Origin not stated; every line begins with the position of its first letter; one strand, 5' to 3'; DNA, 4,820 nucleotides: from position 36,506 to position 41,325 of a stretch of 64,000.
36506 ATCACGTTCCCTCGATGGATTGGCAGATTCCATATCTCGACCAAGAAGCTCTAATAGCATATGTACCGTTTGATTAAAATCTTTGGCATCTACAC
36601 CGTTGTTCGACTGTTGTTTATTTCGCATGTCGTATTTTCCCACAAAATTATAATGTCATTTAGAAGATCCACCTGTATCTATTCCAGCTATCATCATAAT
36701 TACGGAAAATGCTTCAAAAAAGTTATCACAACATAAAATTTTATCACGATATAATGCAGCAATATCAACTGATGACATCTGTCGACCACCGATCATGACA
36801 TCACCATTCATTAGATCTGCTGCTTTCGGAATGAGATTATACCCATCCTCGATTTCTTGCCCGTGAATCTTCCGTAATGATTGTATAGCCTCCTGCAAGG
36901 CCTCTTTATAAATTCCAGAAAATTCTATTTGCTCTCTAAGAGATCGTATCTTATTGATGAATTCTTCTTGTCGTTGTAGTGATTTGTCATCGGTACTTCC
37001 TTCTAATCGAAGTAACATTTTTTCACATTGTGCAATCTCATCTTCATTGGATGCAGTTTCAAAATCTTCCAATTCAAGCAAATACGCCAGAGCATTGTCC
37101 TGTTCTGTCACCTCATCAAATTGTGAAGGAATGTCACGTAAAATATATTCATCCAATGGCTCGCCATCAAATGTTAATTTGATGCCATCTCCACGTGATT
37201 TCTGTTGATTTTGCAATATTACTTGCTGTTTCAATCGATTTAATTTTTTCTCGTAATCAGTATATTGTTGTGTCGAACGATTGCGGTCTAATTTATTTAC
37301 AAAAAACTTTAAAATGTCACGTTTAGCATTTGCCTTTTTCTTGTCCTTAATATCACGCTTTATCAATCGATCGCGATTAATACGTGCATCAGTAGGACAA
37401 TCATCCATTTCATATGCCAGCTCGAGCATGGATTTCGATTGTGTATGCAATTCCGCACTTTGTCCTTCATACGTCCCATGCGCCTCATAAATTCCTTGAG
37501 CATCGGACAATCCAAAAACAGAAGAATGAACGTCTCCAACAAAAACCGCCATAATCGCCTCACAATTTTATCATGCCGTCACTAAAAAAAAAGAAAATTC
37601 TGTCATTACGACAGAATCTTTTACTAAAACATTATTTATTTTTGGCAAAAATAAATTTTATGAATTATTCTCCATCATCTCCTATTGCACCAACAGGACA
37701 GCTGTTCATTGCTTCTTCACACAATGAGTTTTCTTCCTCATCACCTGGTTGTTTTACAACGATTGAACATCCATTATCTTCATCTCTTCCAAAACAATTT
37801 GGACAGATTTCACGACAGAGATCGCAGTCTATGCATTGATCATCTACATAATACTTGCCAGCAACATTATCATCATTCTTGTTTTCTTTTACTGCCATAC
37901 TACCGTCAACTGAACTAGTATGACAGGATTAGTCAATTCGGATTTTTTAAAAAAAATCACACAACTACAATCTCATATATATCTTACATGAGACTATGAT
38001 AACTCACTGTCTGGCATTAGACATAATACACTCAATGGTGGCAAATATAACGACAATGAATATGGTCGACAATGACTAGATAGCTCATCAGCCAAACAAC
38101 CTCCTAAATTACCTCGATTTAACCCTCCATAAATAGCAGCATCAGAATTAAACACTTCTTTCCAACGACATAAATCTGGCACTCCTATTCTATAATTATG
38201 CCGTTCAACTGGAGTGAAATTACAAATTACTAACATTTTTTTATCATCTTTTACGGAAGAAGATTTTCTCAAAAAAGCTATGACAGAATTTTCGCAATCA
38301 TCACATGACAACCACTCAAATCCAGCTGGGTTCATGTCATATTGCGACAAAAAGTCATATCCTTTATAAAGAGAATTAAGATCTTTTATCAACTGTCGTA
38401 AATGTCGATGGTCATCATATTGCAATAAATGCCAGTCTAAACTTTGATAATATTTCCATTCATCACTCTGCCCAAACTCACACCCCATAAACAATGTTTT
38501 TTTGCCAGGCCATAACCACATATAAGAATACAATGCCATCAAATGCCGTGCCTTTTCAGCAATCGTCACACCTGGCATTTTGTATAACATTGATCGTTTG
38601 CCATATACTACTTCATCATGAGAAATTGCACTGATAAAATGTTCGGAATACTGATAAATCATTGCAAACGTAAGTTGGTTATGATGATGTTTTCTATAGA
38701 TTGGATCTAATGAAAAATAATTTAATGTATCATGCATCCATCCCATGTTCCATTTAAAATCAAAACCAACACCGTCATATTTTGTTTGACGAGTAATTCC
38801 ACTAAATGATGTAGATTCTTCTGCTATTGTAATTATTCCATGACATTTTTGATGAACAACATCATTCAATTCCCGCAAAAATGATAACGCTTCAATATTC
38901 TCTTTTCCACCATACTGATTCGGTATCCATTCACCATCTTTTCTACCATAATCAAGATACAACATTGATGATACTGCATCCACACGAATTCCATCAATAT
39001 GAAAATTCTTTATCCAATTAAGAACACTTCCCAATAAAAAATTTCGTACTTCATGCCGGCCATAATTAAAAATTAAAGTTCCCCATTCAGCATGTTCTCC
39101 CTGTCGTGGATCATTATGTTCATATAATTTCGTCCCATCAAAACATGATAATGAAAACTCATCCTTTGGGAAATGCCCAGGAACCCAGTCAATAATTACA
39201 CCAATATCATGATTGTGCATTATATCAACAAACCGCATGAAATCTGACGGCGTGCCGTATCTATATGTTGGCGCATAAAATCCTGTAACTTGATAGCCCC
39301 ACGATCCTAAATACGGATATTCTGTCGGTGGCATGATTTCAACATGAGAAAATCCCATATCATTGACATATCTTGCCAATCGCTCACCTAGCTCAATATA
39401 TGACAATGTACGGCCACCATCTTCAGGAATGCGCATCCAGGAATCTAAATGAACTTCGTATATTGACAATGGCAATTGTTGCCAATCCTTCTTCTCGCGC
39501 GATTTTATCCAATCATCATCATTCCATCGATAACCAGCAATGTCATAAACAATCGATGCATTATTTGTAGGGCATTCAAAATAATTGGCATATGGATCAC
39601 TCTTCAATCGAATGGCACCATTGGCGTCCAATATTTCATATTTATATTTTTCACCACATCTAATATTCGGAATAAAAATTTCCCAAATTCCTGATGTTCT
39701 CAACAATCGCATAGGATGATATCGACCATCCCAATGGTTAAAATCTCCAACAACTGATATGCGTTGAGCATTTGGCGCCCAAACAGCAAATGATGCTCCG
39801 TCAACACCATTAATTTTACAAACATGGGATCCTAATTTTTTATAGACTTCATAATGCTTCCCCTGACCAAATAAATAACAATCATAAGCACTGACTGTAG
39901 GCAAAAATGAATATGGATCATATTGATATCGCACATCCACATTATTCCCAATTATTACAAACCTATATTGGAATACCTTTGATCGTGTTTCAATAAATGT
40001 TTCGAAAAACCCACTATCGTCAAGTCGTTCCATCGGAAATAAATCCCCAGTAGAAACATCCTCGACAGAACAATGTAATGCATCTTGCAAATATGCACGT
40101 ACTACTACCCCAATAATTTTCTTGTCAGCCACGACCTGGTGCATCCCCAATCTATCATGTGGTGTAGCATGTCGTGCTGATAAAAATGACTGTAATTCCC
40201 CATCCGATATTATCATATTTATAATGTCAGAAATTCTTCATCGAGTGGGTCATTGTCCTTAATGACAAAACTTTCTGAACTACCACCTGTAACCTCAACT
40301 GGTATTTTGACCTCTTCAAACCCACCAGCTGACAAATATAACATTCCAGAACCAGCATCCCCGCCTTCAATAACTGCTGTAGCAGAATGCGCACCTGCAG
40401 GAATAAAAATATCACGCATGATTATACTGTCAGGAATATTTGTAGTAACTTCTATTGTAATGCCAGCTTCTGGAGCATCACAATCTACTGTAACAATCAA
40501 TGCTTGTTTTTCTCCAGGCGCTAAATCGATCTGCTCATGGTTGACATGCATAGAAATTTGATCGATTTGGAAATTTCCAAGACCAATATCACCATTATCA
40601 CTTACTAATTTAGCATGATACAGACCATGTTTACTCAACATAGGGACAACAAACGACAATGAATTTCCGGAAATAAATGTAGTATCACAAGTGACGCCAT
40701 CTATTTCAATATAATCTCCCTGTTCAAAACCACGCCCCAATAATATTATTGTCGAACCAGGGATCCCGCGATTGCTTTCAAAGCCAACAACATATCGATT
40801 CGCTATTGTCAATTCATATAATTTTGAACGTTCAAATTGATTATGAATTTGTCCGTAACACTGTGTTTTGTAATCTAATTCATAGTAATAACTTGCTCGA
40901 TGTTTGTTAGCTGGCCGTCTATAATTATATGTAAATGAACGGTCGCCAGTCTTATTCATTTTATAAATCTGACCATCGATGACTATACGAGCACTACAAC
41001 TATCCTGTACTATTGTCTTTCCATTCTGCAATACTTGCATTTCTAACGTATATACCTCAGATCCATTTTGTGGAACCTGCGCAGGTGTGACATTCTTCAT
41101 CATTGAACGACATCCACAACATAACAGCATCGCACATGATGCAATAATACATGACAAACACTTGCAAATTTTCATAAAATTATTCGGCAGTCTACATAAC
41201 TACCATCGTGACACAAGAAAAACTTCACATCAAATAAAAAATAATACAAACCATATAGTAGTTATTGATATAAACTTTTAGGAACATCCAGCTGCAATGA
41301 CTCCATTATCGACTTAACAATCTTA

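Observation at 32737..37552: Stand-alone Ysc-type injectisome block (gatekeeper, chaperone, X, Y, SctV) embedded among housekeeping genes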

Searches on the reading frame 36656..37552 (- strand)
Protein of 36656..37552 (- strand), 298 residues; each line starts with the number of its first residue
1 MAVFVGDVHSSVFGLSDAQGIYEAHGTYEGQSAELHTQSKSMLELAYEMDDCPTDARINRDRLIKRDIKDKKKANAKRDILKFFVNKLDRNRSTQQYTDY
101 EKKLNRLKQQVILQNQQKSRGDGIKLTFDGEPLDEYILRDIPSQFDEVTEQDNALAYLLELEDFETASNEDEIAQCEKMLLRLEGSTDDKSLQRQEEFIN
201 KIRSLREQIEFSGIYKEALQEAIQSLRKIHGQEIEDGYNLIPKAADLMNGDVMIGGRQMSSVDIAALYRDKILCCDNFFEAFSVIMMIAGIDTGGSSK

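Call 3: search_protein_families(library=pfam, proteins=[window:36656-37552:-], max_evalue=1)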
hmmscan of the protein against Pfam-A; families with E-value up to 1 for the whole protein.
window:36656-37552:- (298 aa): 2 families
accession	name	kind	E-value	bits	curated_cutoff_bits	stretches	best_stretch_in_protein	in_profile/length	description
PF23706.1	Rv1893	-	0.016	15.4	27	1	220-267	6-55/72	Rv1893-like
PF07201.16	HrpJ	-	0.028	15.1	25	0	213-245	96-128/166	HrpJ-like domain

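Call 4: search_protein_families(library=ncbifam, proteins=[window:36656-37552:-], max_evalue=1)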
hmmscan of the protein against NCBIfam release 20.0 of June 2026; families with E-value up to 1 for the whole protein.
window:36656-37552:- (298 aa): 1 family
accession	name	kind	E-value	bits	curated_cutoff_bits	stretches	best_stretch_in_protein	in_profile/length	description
NF053749.1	LplB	equivalog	0.12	12.5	65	1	177-224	36-83/86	lipoate-protein ligase small subunit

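Call 63: search_solved_structures(query=A2, max_evalue=1)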
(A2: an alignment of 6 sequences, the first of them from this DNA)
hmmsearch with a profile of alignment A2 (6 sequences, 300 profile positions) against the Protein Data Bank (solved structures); distinct sequences matched with E-value up to 1: 4.
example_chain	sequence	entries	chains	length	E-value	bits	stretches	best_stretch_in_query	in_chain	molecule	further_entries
4c7n_B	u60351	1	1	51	0.11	14.7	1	98-138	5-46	SYNTHETIC ALPHA-HELIX, IM10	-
2ve7_A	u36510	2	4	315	0.33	13.2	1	40-118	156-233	KINETOCHORE PROTEIN HEC1, KINETOCHORE PROTEIN SPC25 | NDC80-SPC25 chimera protein, Chain B from PDB 2VE7 (Ndc80 bonsai)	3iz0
7yyg_A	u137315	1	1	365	0.44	12.8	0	218-266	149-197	Putative outer protein N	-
8amz_K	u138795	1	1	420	0.52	12.5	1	188-233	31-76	AAA domain-containing protein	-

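Call 79: find_homologous_proteins(query=window:36659-37552:-, max_evalue=0.00001)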
Query window:36659-37552:- (298 aa): 37 proteins with E <= 0.00001 among 547 candidates.
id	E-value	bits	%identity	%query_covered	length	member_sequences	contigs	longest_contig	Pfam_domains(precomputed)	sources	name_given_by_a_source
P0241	6.3e-185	631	97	100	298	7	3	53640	-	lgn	-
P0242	1.6e-169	580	90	100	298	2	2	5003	-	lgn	-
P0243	9.7e-164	561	86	100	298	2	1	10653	-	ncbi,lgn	-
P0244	4.8e-157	539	84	100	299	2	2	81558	-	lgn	-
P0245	1.1e-112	394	63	96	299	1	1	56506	-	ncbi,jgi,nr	ncbi:MAG: hypothetical protein LBB16_04105 [Puniceicoccales bacterium]|jgi:hypothetical protein|nr:h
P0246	2.3e-109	383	61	96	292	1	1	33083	-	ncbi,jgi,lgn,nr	ncbi:MAG: hypothetical protein LBD34_02590 [Puniceicoccales bacterium]|jgi:hypothetical protein|nr:h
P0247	3.7e-108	379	60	96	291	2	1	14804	-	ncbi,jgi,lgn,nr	ncbi:MAG: hypothetical protein LBF49_03190 [Puniceicoccales bacterium]|jgi:hypothetical protein|nr:h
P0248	3.5e-104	366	60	95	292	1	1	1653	-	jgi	jgi:hypothetical protein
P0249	6.3e-104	365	57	99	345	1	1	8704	-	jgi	jgi:hypothetical protein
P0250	5.3e-103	362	59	96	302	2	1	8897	-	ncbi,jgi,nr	ncbi:MAG: hypothetical protein LBC68_01125 [Prevotellaceae bacterium]|jgi:hypothetical protein|nr:hy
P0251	6.5e-103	362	61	96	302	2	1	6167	-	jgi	jgi:hypothetical protein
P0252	5.1e-102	359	58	96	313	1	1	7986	-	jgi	jgi:hypothetical protein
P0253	2.8e-100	353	57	98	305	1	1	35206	-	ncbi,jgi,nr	ncbi:MAG: hypothetical protein LBS22_04130 [Puniceicoccales bacterium]|jgi:hypothetical protein|nr:h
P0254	5.1e-97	342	57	96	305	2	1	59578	-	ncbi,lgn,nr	ncbi:MAG: hypothetical protein LBE98_03470 [Puniceicoccales bacterium]|nr:hypothetical protein [Puni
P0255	4.2e-96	339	61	86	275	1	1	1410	-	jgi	jgi:hypothetical protein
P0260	2.1e-87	311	50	100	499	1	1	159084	PF09059.16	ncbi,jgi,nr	ncbi:MAG: hypothetical protein LBI81_02490 [Puniceicoccales bacterium]|jgi:hypothetical protein|nr:h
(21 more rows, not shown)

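Call 88: predict_structure(alignment_id=A6)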
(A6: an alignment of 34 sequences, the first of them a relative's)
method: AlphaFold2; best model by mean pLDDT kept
length: 499 residues; sequences in the alignment: 34
mean_pLDDT: 83.6   pTM: 0.73
mean pLDDT of the five models: 83.6, 80.2, 80.1, 75.8, 74.2
residues with pLDDT >= 90: 325; 70-90: 62; 50-70: 58; < 50: 54
segments of 3 or more residues with pLDDT < 50: 1-7, 14-40, 58-68, 306-313
pLDDT, mean of each block of 10 residues (from residue 1): 44 48 39 44 62 58 47 75 94 92 93 93 74 77 95 95 97 95 92 85 92 93 95 97 96 89 85 94 93 89 52 51 57 87 96 94 95 95 95 96 93 95 92 96 97 96 92 95 96 88
secondary structure, 60 per line:
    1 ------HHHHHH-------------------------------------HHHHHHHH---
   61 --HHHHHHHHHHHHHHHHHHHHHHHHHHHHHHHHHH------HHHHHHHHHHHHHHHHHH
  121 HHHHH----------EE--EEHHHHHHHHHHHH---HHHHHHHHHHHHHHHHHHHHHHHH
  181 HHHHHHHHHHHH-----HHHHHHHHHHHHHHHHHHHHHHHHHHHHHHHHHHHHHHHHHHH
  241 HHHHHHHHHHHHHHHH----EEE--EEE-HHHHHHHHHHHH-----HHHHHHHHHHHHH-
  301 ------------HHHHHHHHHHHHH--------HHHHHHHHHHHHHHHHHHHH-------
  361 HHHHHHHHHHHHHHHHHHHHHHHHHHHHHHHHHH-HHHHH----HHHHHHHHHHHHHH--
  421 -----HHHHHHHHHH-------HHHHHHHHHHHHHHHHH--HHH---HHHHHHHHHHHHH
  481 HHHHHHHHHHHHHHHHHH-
elements in order: H7-12 H50-57 H63-96 H103-125 H142-153 H157-192 H198-256 E261-263 E266-268 H270-281 H287-299 H313-325 H334-353 H361-394 H396-400 H405-418 H426-435 H443-459 H468-498

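Call 90: fold_search(model_id=the predicted structure, library=pdb)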
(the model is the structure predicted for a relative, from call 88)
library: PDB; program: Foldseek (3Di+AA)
matches with E <= 10: 126; with E <= 0.001: 9
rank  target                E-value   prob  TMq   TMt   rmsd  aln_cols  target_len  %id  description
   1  7yyg                  3.1e-06  1.00  0.39  0.64   8.9       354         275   16  Crystal structure of gatekeeper of type III secretion system in Bordetella BopN (released 2023-03-01)
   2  4p3z                  8.0e-05  1.00  0.43  0.67   8.3       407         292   10  Chlamydia pneumoniae CopN (D29 construct) (released 2014-07-30)
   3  4nrh_C                1.3e-04  1.00  0.41  0.66   8.2       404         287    9  CopN-Scc3 complex (released 2014-10-15)
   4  6gx7_H                1.6e-04  1.00  0.39  0.62   8.6       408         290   10  Tubulin-CopN-alphaRep complex (released 2019-04-24)
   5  6gx7_G                1.9e-04  1.00  0.38  0.61   8.8       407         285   10  Tubulin-CopN-alphaRep complex (released 2019-04-24)
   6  4nrh_A                2.0e-04  1.00  0.42  0.66   8.2       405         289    9  CopN-Scc3 complex (released 2014-10-15)
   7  2vj4_A                4.9e-04  1.00  0.34  0.54  11.0       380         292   12  Methylated Shigella flexneri MxiC (released 2008-03-11)
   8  9y93_A                5.4e-04  1.00  0.37  0.59   9.8       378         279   13  Tetrameric InvE from Salmonella Typhimurium (released 2026-01-21)
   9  4p40                  9.3e-04  1.00  0.39  0.64   8.3       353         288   10  Chlamydia pneumoniae CopN (released 2014-07-30)
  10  2vix_A                1.1e-03  1.00  0.36  0.59  10.8       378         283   12  Methylated Shigella flexneri MxiC (released 2008-03-11)
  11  2vix_C                1.9e-03  1.00  0.36  0.57  11.2       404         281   12  Methylated Shigella flexneri MxiC (released 2008-03-11)
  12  4hmy_B                4.0e-01  0.09  0.10  0.09  21.8       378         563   10  Structural basis for recruitment and activation of the AP-1 clathrin adaptor complex by Arf1 (released 2013-03-06)
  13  1xl3_C                5.9e-01  1.00  0.17  0.81   2.0        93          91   17  Complex structure of Y.pestis virulence Factors YopN and TyeA (released 2005-03-22)
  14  1xl3_D                7.0e-01  1.00  0.16  0.83   2.1        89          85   18  Complex structure of Y.pestis virulence Factors YopN and TyeA (released 2005-03-22)
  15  5c9e_A                7.6e-01  0.95  0.28  0.47   7.8       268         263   13  SepL (released 2015-10-14)
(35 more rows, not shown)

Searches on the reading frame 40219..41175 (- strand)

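Call 20: search_protein_families(library=pfam, proteins=[window:40219-41175:-], max_evalue=0.001)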
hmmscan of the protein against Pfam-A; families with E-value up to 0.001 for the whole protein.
window:40219-41175:- (318 aa): 1 family
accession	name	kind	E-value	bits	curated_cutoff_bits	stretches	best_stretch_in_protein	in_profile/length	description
PF01833.30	TIG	-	0.00056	20.3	20.9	0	135-194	9-72/84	IPT/TIG domain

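Call 83: search_protein_families(library=ncbifam, proteins=[window:40219-41175:-], max_evalue=0.01)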
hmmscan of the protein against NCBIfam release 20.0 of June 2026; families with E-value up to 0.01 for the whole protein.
window:40219-41175:- (318 aa): 1 family
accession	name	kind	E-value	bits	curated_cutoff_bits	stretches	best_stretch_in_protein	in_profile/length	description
NF058597.1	CoaZ_rpt_PGGG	domain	0.00025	21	30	1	137-178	16-57/88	choice-of-anchor Z repeating domain-containing protein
